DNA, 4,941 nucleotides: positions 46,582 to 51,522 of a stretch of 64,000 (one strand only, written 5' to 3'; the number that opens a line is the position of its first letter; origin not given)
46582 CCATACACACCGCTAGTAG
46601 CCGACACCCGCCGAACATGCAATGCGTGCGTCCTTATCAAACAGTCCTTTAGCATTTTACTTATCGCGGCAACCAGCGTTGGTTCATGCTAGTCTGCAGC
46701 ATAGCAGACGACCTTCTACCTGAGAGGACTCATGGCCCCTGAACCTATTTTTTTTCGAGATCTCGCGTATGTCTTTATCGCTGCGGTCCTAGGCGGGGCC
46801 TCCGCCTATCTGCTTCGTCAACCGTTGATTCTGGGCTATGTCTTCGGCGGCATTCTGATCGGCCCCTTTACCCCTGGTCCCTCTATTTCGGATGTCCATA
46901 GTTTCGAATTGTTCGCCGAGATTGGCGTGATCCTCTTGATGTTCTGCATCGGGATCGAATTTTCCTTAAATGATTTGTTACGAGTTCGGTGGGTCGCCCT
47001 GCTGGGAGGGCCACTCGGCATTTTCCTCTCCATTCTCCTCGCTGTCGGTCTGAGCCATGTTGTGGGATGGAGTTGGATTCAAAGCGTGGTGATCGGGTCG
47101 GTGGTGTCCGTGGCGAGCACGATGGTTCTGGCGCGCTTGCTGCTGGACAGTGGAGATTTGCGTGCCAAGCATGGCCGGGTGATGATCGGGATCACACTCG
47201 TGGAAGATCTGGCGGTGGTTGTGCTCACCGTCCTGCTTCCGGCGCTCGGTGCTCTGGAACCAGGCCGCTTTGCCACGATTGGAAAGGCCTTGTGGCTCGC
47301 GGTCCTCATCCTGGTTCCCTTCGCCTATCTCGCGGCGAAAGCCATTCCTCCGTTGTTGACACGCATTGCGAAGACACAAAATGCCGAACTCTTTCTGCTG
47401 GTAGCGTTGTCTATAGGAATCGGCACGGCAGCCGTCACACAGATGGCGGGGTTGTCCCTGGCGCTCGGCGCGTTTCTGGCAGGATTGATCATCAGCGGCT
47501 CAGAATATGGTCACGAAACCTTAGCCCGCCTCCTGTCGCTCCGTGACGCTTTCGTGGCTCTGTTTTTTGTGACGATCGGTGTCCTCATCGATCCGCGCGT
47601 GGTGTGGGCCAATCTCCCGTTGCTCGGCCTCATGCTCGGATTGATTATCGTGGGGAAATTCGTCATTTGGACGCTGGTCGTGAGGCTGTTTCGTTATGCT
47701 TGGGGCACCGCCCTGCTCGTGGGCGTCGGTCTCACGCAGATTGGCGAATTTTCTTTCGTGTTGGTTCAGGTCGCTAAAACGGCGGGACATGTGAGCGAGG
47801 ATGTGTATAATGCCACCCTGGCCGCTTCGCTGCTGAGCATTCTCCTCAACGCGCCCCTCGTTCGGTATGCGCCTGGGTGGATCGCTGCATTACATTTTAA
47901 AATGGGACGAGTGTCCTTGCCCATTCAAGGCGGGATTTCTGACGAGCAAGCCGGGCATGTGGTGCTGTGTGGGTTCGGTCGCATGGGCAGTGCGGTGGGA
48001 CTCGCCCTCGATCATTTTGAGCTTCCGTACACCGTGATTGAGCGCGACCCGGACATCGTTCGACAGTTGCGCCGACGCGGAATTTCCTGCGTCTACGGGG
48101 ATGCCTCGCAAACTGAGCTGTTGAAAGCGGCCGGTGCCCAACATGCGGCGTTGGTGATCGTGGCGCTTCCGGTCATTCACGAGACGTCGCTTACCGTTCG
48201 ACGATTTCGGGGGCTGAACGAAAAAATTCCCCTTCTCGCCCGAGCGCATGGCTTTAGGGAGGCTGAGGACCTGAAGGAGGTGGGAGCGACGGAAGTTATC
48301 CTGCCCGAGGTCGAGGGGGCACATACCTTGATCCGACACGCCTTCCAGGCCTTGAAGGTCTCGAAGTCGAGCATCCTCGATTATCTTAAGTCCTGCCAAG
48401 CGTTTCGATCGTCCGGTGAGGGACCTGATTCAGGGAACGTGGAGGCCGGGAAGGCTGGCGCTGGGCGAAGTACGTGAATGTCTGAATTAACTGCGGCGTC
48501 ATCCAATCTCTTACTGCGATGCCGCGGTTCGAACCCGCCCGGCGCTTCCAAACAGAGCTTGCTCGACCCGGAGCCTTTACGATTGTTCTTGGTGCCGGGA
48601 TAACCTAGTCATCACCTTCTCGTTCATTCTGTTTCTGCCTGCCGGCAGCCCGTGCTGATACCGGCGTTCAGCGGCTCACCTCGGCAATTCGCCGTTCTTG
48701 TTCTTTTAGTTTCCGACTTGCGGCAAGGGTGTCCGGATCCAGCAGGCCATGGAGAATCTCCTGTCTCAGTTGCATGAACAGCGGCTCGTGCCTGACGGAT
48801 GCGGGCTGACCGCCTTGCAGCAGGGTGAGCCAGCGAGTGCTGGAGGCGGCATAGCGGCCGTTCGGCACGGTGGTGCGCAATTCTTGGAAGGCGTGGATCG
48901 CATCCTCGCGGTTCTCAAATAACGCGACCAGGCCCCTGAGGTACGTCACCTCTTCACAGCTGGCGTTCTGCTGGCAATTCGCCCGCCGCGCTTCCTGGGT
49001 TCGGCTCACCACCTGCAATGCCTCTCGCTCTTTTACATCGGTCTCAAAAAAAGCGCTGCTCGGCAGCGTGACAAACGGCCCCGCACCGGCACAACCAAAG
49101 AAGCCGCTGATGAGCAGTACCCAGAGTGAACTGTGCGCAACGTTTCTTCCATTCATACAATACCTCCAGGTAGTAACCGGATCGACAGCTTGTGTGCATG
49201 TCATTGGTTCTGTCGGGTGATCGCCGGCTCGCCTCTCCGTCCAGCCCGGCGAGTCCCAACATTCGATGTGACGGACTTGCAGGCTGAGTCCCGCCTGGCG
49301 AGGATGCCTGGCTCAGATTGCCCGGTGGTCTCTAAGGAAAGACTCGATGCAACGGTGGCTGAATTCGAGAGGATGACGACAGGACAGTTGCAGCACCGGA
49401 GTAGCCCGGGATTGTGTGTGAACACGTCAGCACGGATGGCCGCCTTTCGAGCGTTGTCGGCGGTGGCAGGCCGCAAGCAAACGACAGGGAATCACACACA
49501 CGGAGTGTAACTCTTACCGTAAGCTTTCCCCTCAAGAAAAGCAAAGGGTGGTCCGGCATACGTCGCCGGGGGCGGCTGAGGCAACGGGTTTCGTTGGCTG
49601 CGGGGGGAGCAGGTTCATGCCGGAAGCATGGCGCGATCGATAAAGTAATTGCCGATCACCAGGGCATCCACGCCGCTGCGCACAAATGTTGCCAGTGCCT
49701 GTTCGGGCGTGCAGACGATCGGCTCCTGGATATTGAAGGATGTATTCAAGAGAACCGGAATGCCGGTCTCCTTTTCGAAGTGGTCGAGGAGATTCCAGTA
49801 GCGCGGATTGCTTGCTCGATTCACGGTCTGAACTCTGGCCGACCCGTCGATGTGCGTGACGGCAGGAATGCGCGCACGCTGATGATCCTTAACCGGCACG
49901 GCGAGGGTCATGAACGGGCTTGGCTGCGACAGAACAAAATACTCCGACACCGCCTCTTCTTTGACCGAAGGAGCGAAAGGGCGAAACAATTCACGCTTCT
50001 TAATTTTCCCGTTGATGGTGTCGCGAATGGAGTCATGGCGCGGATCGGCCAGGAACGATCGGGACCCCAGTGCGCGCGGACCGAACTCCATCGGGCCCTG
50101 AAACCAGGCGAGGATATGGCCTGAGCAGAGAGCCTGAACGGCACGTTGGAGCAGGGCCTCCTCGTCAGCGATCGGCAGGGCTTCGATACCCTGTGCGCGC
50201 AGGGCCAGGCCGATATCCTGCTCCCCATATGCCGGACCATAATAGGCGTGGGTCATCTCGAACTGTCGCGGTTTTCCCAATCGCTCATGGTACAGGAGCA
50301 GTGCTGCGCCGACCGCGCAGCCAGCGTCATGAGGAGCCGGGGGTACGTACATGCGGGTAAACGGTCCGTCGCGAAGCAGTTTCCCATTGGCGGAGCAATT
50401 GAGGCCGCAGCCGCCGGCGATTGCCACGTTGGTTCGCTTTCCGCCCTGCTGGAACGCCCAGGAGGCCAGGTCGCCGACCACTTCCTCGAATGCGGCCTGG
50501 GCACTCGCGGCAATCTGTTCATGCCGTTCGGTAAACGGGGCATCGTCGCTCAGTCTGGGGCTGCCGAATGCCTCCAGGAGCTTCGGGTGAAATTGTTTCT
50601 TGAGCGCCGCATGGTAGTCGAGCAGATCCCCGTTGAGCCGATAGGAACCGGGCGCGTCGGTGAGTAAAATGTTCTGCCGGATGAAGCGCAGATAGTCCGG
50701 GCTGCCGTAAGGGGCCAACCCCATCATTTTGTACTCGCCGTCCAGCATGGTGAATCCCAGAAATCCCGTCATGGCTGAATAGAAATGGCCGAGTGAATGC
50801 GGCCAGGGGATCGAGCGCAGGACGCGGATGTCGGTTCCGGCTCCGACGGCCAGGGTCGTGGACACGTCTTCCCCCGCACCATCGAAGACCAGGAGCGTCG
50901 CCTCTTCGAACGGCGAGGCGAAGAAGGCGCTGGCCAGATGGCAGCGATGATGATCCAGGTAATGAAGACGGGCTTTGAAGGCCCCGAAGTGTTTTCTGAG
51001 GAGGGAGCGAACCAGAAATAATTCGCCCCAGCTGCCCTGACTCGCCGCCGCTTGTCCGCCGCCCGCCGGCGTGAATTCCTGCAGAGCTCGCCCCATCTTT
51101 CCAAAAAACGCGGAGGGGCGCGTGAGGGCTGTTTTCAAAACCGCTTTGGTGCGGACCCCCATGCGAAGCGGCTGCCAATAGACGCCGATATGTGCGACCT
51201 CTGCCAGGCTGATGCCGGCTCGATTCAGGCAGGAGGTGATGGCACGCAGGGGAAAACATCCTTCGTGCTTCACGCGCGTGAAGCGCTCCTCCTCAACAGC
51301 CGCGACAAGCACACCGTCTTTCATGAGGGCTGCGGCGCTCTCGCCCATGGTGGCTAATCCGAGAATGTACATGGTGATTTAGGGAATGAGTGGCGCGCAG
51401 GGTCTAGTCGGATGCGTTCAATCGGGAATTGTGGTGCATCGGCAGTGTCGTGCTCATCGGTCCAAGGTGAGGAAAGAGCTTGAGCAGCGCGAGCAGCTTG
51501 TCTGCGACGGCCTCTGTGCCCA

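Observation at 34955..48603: Tandem array of mini integrative elements at tRNA-Cys: one autonomous helper plus int-less derivatives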

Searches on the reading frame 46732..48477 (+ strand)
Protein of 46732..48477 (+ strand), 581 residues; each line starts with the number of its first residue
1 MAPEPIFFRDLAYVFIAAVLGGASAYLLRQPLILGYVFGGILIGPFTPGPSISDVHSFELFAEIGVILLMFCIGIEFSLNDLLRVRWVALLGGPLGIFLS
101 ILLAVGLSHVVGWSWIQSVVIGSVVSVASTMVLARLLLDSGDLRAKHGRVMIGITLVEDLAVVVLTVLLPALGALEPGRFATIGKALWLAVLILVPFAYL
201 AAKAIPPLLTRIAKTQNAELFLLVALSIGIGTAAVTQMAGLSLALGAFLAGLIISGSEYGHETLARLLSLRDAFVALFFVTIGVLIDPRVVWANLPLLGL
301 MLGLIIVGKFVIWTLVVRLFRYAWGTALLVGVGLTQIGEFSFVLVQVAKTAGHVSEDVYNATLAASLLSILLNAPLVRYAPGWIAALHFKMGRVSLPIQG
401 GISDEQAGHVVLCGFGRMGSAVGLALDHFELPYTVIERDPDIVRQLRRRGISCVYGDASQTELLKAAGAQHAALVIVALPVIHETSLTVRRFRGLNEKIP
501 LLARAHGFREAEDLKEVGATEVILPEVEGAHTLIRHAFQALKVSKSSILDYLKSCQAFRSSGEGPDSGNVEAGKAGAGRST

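Call 8: search_protein_families(library=pfam, proteins=[window:46732-48477:+], max_evalue=0.01)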
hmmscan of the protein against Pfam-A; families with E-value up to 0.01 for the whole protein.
window:46732-48477:+ (581 aa): 2 families
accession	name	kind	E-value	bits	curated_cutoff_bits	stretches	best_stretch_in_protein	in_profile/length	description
PF00999.27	Na_H_Exchanger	-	4.4e-59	200.7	26.2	1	17-373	3-370/375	Sodium/hydrogen exchanger, transmembrane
PF02254.24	TrkA_N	-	9.8e-24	84.3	23.8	1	410-525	1-116/116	TrkA-N domain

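Call 46: find_related_loci(query=window:46732-48477:+, collection=metagenome_contigs, flank=8000)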
Query window:46732-48477:+ (581 aa) in metagenome_contigs; peptide patterns used: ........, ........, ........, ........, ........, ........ (x = any residue, [..] = any of these).
173 stretches matched a pattern; 59 encode a relative of the query (tblastn E <= 1e-3); 59 distinct loci.
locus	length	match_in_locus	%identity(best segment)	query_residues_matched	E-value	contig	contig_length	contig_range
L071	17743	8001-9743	98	1-581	0e+0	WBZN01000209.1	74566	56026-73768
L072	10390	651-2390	97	1-580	0e+0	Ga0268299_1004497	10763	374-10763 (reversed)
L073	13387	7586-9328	96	1-581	0e+0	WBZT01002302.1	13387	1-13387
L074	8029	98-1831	96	1-578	0e+0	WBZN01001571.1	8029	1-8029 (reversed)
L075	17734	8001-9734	96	1-578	0e+0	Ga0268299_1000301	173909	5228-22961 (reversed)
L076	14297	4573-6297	94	1-575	0e+0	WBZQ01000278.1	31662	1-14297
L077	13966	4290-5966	95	1-559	0e+0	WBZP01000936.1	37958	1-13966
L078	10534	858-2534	94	1-559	0e+0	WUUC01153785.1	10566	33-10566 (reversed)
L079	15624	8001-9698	88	1-566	0e+0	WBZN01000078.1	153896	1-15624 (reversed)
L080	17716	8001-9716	89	1-569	0e+0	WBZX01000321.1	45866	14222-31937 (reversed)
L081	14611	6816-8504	90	1-563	0e+0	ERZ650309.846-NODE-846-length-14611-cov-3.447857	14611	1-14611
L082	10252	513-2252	90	1-580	0e+0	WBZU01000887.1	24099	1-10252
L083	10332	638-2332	90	1-564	0e+0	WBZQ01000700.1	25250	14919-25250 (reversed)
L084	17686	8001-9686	88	1-562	0e+0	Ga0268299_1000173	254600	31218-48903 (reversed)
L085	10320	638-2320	90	1-561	0e+0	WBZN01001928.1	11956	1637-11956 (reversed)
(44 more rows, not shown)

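Call 63: search_protein_families(library=ncbifam, proteins=[window:46732-48477:+], max_evalue=0.01)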
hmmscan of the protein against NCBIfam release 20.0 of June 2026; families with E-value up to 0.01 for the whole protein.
window:46732-48477:+ (581 aa): 11 families
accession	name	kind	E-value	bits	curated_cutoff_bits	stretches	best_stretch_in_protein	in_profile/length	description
NF007950.1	PRK10669.1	equivalog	4.9e-88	296.3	700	1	15-534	15-544/547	YbaL family putative K(+) efflux transporter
NF002924.0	PRK03562.1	equivalog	5.3e-65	220.1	752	1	25-546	24-541/623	glutathione-regulated potassium-efflux system protein KefC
NF002973.0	PRK03659.1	equivalog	9.4e-61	206.1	804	1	16-539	15-532/602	glutathione-regulated potassium-efflux system protein KefB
TIGR00932.1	2a37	subfamily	7.9e-55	186.3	238.3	1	16-287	2-275/275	monovalent cation:proton antiporter-2 (CPA2) family protein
NF045626.1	FeTrans_MagA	equivalog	6.9e-52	176.7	700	1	12-373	12-370/386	iron transporter MagA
NF007039.0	PRK09496.3-2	equivalog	1e-05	24.6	293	1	410-476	3-70/446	Trk system potassium transporter TrkA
NF007032.0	PRK09496.1-4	equivalog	0.00013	21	309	1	410-486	3-79/457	Trk system potassium transporter TrkA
NF007043.0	PRK09496.3-6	equivalog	0.00019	20.4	384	1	409-478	2-70/445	Trk system potassium transporter TrkA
NF007031.0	PRK09496.1-2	equivalog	0.00041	19.5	289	1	409-477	2-71/458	Trk system potassium transporter TrkA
NF007828.0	PRK10537.1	equivalog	0.00058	18.9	425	1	398-535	240-376/403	voltage-gated potassium channel protein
NF007034.0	PRK09496.2-1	subfamily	0.0014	17.6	344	1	409-477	2-70/445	Trk system potassium transporter TrkA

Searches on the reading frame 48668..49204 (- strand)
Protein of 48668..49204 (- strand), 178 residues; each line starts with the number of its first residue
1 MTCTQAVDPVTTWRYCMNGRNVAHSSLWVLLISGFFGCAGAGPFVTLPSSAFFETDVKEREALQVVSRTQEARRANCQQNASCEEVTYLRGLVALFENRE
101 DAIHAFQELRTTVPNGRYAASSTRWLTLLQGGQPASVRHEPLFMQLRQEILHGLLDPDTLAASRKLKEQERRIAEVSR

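Call 8: search_protein_families(library=pfam, proteins=[window:48668-49204:-], max_evalue=0.01)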
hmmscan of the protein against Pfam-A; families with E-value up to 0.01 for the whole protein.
window:48668-49204:- (178 aa): 0 families

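Call 12: search_protein_families(library=phrogs, proteins=[window:48668-49204:-], max_evalue=0.01)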
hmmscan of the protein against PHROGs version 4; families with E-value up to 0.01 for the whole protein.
window:48668-49204:- (178 aa): 0 families

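Call 19: find_encoding_contigs(protein=window:48668-49204:-, flank=10000, max_places=10)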
Protein window:48668-49204:- (178 aa): no gene with exactly this product is on record in the collection.

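Call 62: search_protein_families(library=padloc, proteins=[window:48668-49204:-], max_evalue=0.01)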
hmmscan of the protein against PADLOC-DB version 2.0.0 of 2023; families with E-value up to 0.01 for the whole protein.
window:48668-49204:- (178 aa): 0 families

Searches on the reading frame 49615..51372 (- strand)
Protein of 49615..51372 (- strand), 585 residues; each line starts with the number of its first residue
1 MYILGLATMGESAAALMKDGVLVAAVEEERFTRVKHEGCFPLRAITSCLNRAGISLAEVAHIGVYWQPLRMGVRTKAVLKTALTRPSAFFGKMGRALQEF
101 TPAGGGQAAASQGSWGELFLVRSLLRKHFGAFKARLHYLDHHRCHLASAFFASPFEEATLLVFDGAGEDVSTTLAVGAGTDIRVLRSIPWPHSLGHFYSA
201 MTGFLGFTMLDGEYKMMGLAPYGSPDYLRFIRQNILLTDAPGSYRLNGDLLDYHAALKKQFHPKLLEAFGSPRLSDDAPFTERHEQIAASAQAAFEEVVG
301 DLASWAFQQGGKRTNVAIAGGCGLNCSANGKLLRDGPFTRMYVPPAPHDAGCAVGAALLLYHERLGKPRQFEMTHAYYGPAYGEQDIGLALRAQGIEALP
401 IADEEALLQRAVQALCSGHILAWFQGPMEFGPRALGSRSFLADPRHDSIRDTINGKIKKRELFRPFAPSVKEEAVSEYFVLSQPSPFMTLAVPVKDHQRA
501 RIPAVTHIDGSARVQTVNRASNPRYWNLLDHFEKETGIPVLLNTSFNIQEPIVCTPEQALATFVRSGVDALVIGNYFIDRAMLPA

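Call 8: search_protein_families(library=pfam, proteins=[window:49615-51372:-], max_evalue=0.01)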
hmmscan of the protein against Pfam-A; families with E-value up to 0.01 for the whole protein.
window:49615-51372:- (585 aa): 2 families
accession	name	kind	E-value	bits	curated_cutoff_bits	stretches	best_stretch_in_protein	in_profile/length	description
PF16861.10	Carbam_trans_C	-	9.4e-69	230.8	27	1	413-579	2-169/170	Carbamoyltransferase C-terminus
PF02543.21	Carbam_trans_N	-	6.4e-62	210.4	24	1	3-358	2-346/346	Carbamoyltransferase N-terminus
